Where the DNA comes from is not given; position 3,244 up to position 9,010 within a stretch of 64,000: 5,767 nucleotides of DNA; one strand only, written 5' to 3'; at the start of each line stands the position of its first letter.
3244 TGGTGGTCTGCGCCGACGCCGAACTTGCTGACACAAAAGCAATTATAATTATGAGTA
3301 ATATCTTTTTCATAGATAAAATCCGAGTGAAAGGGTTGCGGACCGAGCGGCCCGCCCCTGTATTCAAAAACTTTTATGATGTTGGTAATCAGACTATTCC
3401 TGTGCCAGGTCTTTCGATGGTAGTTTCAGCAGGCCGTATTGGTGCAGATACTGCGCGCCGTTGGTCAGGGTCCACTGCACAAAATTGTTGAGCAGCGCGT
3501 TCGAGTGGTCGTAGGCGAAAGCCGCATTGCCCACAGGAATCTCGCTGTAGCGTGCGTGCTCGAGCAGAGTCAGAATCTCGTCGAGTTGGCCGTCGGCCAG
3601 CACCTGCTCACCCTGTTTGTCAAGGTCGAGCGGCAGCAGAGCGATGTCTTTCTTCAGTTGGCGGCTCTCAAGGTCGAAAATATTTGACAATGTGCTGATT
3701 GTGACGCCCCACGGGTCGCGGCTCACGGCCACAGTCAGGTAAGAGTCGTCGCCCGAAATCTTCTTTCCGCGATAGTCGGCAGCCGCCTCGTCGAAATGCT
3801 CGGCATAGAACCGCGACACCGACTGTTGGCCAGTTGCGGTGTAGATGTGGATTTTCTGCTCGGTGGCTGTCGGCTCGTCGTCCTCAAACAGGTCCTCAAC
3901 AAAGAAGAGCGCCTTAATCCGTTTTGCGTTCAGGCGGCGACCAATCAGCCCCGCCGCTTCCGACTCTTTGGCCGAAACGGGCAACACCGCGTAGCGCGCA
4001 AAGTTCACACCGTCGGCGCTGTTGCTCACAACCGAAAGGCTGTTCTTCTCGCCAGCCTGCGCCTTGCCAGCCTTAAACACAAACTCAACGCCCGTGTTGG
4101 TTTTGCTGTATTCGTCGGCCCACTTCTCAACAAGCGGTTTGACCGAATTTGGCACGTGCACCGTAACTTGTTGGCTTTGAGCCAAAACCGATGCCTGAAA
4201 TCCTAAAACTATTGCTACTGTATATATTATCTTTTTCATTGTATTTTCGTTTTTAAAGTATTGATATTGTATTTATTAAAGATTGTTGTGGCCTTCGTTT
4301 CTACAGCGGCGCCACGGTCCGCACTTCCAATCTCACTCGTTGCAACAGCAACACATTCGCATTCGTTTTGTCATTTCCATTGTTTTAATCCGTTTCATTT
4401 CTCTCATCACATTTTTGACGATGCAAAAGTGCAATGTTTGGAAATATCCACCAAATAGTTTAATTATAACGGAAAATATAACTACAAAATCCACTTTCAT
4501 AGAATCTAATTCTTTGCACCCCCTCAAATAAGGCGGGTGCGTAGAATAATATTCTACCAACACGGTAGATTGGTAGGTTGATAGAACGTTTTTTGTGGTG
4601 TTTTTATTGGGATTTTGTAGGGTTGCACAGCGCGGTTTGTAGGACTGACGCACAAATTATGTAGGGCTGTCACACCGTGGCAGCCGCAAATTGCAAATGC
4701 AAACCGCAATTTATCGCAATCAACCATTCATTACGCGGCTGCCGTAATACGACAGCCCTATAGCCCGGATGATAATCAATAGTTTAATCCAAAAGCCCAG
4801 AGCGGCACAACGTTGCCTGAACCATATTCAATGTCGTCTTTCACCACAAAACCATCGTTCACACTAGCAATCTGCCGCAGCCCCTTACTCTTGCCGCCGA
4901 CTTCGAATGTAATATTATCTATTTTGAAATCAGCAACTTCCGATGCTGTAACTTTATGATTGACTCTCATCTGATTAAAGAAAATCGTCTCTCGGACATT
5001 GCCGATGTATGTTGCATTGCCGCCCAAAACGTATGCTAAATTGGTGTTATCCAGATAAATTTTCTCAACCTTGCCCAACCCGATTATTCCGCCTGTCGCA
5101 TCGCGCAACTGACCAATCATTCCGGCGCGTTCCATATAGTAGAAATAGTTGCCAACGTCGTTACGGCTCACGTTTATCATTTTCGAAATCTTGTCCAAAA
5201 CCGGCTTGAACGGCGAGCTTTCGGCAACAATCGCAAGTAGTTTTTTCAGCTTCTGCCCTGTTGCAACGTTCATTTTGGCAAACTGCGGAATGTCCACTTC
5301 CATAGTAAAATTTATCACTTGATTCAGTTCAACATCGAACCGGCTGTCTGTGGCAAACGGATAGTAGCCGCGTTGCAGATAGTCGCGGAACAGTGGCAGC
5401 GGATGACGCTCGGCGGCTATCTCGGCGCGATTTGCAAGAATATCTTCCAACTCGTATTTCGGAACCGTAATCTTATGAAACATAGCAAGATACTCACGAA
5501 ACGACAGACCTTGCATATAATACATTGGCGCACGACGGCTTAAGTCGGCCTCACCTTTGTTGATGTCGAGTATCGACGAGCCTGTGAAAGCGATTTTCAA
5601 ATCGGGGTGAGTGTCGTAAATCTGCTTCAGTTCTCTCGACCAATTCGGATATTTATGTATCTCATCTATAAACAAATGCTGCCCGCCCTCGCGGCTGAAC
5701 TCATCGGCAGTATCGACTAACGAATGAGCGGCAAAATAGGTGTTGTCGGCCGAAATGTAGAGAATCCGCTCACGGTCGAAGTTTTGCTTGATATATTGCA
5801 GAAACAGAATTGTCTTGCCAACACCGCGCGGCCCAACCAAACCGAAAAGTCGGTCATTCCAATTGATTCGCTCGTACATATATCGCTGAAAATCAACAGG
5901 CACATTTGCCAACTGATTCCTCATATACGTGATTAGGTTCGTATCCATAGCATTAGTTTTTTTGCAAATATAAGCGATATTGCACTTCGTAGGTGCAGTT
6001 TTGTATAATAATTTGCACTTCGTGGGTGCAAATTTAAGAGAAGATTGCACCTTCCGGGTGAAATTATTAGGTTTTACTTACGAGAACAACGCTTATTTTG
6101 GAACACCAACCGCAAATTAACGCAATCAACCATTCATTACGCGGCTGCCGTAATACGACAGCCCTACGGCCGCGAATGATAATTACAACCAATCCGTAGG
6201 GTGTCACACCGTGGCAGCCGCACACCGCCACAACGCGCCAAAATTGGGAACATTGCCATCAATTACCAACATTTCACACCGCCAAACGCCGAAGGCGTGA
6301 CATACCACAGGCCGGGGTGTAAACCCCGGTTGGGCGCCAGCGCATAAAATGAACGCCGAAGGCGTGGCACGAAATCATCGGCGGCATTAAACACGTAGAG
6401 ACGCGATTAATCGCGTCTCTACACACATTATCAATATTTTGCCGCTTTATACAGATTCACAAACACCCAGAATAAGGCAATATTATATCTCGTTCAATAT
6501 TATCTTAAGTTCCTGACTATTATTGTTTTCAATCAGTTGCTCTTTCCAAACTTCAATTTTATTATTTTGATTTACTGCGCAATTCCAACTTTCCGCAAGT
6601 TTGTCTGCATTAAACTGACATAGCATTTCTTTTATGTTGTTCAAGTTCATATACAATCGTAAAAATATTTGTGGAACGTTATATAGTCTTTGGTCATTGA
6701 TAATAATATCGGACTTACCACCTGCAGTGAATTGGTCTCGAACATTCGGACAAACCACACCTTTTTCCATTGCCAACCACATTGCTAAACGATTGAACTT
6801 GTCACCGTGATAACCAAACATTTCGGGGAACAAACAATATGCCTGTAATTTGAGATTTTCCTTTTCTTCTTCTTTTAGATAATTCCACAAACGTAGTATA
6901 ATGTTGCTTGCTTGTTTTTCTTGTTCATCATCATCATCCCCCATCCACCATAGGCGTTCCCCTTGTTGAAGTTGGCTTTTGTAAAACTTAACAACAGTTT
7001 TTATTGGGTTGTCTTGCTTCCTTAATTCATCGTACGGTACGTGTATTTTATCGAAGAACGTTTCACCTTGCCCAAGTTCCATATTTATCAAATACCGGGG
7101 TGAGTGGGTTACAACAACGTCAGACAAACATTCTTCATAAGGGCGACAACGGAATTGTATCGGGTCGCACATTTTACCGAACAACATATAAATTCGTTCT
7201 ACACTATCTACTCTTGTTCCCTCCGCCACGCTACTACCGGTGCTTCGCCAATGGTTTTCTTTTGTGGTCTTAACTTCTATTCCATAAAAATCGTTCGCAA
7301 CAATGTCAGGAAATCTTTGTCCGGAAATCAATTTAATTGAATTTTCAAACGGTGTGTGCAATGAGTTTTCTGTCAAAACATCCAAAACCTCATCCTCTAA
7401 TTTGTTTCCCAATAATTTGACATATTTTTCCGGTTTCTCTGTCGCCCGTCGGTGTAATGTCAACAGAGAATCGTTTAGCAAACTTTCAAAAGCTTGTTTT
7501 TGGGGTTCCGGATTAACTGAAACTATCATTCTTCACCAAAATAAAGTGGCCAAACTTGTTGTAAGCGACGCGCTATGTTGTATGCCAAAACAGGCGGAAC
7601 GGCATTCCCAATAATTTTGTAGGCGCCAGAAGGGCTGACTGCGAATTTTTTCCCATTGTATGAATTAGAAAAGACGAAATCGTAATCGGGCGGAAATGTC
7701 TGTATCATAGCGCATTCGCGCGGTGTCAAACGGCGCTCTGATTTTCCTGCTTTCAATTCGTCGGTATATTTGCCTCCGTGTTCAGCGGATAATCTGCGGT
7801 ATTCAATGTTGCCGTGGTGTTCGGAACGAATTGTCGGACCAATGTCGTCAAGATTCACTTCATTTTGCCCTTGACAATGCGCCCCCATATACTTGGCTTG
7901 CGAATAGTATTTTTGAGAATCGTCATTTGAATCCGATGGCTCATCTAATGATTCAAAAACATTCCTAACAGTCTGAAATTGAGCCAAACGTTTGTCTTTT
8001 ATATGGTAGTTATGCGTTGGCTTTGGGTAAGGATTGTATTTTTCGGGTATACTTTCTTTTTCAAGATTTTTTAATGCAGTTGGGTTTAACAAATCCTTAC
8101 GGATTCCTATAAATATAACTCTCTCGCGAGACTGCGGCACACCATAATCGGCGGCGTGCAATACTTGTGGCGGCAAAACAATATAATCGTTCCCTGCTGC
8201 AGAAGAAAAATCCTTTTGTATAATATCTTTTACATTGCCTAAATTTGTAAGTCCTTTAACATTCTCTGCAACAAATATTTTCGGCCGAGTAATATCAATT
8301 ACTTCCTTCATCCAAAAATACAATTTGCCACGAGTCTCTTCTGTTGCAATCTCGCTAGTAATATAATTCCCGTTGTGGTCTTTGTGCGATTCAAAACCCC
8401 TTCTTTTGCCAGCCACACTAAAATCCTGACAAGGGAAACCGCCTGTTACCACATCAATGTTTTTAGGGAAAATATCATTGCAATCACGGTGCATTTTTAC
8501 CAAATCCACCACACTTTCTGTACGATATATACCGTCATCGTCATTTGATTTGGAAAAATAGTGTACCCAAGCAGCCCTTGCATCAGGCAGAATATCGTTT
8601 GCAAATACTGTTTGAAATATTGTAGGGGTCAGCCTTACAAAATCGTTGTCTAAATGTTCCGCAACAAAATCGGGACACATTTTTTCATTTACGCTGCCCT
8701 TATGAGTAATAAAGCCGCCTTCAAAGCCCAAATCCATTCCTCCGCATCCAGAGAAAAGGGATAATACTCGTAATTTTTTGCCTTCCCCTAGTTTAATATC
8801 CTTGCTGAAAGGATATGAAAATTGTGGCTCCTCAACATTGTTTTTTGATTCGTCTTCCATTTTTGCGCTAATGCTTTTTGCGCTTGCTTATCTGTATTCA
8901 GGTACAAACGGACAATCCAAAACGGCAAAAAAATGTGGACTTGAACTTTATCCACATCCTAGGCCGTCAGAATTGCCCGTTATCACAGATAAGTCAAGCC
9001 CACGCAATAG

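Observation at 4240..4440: Leader ORF rich in sulfur amino acids (6 Met, then CCCC) in the 5' leader of a binding-protein/SusC operon: candidate Cys/Met-sensing attenuator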

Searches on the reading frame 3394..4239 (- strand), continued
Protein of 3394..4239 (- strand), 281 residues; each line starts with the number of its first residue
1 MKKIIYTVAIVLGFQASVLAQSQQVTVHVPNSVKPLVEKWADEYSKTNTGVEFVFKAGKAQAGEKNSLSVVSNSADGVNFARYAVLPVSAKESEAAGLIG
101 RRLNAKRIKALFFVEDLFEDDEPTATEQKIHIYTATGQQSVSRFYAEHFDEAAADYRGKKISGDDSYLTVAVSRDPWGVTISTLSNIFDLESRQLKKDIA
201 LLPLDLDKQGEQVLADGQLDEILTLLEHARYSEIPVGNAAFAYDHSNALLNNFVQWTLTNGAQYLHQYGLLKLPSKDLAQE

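Call 58: search_protein_families(library=pfam, proteins=[L009:2998-4383:+, L009:4558-5220:+, L009:7081-7737:+, L009:8929-10032:+, L009:10039-11403:+, L009:218-1594:+, L009:1598-2500:+], max_evalue=0.001)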
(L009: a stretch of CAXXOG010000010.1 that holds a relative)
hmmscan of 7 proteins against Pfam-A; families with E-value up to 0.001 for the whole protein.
L009:2998-4383:+ (461 aa): 5 families
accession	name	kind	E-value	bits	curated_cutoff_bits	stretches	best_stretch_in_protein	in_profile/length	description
PF01053.26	Cys_Met_Meta_PP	-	1.5e-141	471.8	27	1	9-430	1-380/381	Cys/Met metabolism PLP-dependent enzyme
PF01041.23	DegT_DnrJ_EryC1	-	4.7e-11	43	19.8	1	61-186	22-147/360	DegT/DnrJ/EryC1/StrS aminotransferase family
PF00155.27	Aminotran_1_2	-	1.9e-08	34.4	19.7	1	65-226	44-235/361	Aminotransferase class I and II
PF01212.27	Beta_elim_lyase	-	0.00014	21.7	27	1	62-185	31-169/288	Beta-eliminating lyase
PF00266.25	Aminotran_5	-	0.00028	20.4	21.5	1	99-219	85-210/371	Aminotransferase class-V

L009:4558-5220:+ (220 aa): 2 families
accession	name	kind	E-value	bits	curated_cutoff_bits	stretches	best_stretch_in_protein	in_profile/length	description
PF00196.25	GerE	-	2.4e-16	59.6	23.5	1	152-205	2-55/57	Bacterial regulatory proteins, luxR family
PF00072.30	Response_reg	-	2.3e-15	57.2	30.2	1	8-119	1-110/111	Response regulator receiver domain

L009:7081-7737:+ (218 aa): 3 families
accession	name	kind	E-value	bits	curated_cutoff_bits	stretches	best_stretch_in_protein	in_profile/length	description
PF07715.20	Plug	-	2.4e-19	70.3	23.9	1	90-209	4-107/107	TonB-dependent Receptor Plug Domain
PF13715.12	CarbopepD_reg_2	-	3.7e-14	53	32.2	1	4-80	8-88/88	CarboxypepD_reg-like domain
PF13620.12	CarboxypepD_reg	-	1.5e-06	28.9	32.3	1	4-67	8-78/82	Carboxypeptidase regulatory-like domain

L009:8929-10032:+ (367 aa): 0 families

L009:10039-11403:+ (454 aa): 2 families
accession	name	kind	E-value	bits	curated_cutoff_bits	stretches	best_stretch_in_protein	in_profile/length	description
PF07980.17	SusD_RagB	-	4.4e-25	89.4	23.1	1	318-453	141-297/297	SusD family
PF14322.12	SusD-like_3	-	7.9e-21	75.6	27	1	24-219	3-191/191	Starch-binding associating with outer membrane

L009:218-1594:+ (458 aa): 1 family
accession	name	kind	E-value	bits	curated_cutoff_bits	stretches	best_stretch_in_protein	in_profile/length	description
PF12176.13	MtaB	-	6.6e-161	536.6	25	1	2-457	3-460/460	Methanol-cobalamin methyltransferase B subunit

L009:1598-2500:+ (300 aa): 1 family
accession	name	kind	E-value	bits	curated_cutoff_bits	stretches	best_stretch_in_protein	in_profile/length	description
PF02492.25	cobW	-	4.9e-34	117.9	20.7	1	7-175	1-171/180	CobW/HypB/UreG, nucleotide-binding domain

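Call 76: list_cluster_members(proteins=[P0054, P0062, P0028, P0076, P0048])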
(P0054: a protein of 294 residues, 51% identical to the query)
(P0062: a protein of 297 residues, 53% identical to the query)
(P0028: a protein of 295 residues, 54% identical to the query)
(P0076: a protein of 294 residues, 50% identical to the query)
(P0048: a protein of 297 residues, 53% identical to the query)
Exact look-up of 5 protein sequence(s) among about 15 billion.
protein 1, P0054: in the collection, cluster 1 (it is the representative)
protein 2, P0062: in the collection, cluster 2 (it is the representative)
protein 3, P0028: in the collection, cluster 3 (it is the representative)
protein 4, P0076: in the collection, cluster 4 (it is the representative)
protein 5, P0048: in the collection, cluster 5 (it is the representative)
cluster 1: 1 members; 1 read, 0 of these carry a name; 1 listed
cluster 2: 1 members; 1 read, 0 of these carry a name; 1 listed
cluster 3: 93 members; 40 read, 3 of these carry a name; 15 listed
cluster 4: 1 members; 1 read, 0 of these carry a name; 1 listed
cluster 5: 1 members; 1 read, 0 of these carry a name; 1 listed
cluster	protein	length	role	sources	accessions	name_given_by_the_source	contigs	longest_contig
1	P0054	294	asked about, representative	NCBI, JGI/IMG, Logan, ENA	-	-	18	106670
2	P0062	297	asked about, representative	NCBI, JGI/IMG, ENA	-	-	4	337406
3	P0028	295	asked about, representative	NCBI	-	-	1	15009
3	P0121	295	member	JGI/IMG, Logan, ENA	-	hypothetical protein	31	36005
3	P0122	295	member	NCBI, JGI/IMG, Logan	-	hypothetical protein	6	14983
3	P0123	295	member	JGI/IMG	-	ABC-type phosphate transport system substrate-binding protein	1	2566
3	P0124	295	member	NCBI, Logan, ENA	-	-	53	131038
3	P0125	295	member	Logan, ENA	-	-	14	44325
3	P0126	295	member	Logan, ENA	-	-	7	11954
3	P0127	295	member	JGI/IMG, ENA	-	-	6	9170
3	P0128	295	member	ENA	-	-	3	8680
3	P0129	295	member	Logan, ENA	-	-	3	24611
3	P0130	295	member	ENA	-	-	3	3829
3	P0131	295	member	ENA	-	-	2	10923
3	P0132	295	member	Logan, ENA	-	-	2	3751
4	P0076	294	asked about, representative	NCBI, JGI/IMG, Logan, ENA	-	-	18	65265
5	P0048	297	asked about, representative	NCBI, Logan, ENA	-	-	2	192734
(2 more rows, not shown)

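Call 77: find_encoding_contigs(protein=P0054, flank=9000, max_places=3)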
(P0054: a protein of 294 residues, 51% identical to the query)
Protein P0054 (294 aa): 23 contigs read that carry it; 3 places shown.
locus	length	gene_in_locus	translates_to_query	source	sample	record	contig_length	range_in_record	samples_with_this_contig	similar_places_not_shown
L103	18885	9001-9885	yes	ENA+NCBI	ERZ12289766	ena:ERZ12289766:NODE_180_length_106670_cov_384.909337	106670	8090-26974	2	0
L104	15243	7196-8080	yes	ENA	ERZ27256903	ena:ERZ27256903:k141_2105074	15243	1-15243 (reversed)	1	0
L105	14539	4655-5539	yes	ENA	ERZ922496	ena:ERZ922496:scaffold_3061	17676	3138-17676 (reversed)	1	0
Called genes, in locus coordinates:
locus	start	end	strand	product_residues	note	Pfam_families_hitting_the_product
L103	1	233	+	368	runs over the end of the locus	-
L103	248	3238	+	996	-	-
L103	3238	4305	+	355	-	PF13367:PrsW-protease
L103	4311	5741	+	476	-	PF01546:Peptidase_M20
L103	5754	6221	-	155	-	PF13404:HTH_AsnC-type, PF13412:HTH_24, PF01037:AsnC_trans_reg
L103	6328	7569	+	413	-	PF01053:Cys_Met_Meta_PP, PF01041:DegT_DnrJ_EryC1, PF01212:Beta_elim_lyase (weak)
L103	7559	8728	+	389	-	PF00155:Aminotran_1_2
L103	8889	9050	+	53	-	-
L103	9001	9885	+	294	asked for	-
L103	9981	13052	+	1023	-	PF13620:CarboxypepD_reg, PF13715:CarbopepD_reg_2, PF07715:Plug, PF00593:TonB_dep_Rec_b-barrel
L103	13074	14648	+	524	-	PF14322:SusD-like_3, PF12771:SusD-like_2 (weak), PF07980:SusD_RagB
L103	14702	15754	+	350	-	PF01208:URO-D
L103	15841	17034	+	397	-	PF00375:SDF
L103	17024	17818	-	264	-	PF02153:PDH_N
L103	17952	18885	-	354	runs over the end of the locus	PF00793:DAHP_synth_1, PF01817:CM_2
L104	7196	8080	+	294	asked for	-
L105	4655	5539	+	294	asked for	-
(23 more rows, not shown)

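Call 91: search_protein_families(library=pfam, proteins=[L001:3176-4429:+, L001:4426-5610:+, L001:1572-2921:-], max_evalue=0.0001)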
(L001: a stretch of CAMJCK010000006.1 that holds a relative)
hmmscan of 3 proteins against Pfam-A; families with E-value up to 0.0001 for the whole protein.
L001:3176-4429:+ (417 aa): 4 families
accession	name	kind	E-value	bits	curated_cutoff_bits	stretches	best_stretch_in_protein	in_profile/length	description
PF01053.26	Cys_Met_Meta_PP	-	4.4e-93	312.3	27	1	31-416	1-380/381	Cys/Met metabolism PLP-dependent enzyme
PF00266.25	Aminotran_5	-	6.8e-07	29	21.5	1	121-233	85-203/371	Aminotransferase class-V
PF01041.23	DegT_DnrJ_EryC1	-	4.6e-06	26.5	19.8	1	85-208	24-147/360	DegT/DnrJ/EryC1/StrS aminotransferase family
PF00155.27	Aminotran_1_2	-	1.5e-05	24.8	19.7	1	104-207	69-186/361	Aminotransferase class I and II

L001:4426-5610:+ (394 aa): 1 family
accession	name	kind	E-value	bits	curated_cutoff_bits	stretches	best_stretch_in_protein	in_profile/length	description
PF00155.27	Aminotran_1_2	-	1.2e-34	120.5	19.7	1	31-389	3-361/361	Aminotransferase class I and II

L001:1572-2921:- (449 aa): 2 families
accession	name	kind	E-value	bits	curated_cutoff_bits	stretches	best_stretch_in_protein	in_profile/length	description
PF00206.25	Lyase_1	-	1.2e-49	169.9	27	1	58-313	49-307/312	Lyase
PF08328.16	ASL_C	-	1.9e-49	167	35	1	330-445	1-115/115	Adenylosuccinate lyase C-terminal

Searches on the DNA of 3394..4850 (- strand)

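Call 6: search_rna_families(source=window, start=4150, end=4850, threshold=evalue, max_evalue=10)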
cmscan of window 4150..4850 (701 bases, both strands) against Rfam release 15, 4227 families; matches with E-value up to 10: 4.
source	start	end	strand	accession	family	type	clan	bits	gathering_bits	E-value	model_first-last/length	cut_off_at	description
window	4664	4758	-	RF00711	mir-449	Gene; miRNA;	CL00087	29.7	60.4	0.00016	1-86/86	no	mir-449 microRNA precursor family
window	4426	4497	-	RF02544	mt-tmRNA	Gene;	CL00001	18.5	65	2.9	1-77/77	no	Mitochondrion-encoded tmRNA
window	4361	4423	-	RF01183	SNORD19B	Gene; snRNA; snoRNA; CD-box;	CL00048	17.4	50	9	1-84/84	no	Small nucleolar RNA SNORD19B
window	4646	4693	+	RF02652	StyR-3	Gene; sRNA;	-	15.7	59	2.1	1-144/144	no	Salmonella enterica Typhi npcRNA 3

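Call 62: search_rna_families(sources=[L008, L079, L088, L098, L033], threshold=evalue, max_evalue=1)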
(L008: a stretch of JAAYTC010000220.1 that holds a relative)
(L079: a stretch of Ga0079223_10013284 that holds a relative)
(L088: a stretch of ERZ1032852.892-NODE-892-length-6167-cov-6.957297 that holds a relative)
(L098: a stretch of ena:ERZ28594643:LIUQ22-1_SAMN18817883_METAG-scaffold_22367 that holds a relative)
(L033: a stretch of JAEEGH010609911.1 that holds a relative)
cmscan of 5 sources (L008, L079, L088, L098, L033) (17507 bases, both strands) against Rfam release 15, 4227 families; matches with E-value up to 1: 9.
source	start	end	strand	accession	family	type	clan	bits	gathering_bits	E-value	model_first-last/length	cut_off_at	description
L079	3286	3364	+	RF02074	STnc240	Gene; sRNA;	-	31.2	55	0.31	1-77/77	no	Enterobacterial sRNA STnc240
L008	1335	1392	-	RF03483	MIR319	Gene; miRNA;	-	28.2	54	0.021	1-92/92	no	MIR319 microRNA precursor family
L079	3265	3365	+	RF01772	rnk_pseudo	Cis-reg; leader;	-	26.2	55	0.85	1-108/108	no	Pseudomonas rnk leader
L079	3314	3367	+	RF03996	mir-3012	Gene; miRNA;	-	25.8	90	0.49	1-68/68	no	mir-3012 microRNA precursor family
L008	1335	1392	+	RF03483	MIR319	Gene; miRNA;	-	24.8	54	0.2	1-92/92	no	MIR319 microRNA precursor family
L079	3096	3177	-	RF01822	RsaJ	Gene; sRNA;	-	22.8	100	0.091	1-287/287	no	RNA Staph. aureus A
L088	39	120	+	RF00730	mir-277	Gene; miRNA;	-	20.9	43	0.67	1-90/90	no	mir-277 microRNA precursor family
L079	3327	3401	-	RF01822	RsaJ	Gene; sRNA;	-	19.3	100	0.79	1-287/287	no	RNA Staph. aureus A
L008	1332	1508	-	RF01417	RSV_RNA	Cis-reg;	-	16.5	105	0.42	1-289/289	no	Retroviral 3'UTR stability element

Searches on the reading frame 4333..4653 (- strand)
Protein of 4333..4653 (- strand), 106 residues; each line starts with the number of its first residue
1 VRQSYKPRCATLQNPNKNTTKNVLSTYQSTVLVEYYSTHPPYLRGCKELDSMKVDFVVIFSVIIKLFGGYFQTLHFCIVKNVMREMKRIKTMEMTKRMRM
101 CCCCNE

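Call 4: search_protein_families(library=pfam, proteins=[window:4333-4653:-], max_evalue=0.01)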
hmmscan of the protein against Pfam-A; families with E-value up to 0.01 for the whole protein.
window:4333-4653:- (106 aa): 0 families

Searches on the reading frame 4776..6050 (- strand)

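Call 4: search_protein_families(library=pfam, proteins=[window:4776-6050:-], max_evalue=0.01)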
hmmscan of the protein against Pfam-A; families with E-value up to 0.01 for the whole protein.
window:4776-6050:- (424 aa): 5 families
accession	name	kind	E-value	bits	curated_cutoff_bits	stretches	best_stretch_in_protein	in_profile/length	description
PF13173.12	AAA_14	-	3.4e-28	98.7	27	1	67-188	3-129/129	AAA domain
PF00071.28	Ras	-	0.0026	17.8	21.6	1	71-103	4-36/162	Ras family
PF13401.12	AAA_22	-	0.0068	17.2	27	0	71-101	10-41/130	AAA domain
PF01637.24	ATPase_2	-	0.0074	16.5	33.2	0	72-131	26-87/225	ATPase domain predominantly from Archaea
PF08477.19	Roc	-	0.0088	16.7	27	0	71-102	4-35/119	Ras of Complex, Roc, domain of DAPkinase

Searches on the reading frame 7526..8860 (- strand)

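Call 4: search_protein_families(library=pfam, proteins=[window:7526-8860:-], max_evalue=0.01)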
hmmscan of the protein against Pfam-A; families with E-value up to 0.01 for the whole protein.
window:7526-8860:- (444 aa): 1 family
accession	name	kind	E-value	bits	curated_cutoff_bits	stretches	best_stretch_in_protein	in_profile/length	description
PF00145.23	DNA_methylase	-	3.6e-54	184.8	22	1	31-434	2-323/324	C-5 cytosine-specific DNA methylase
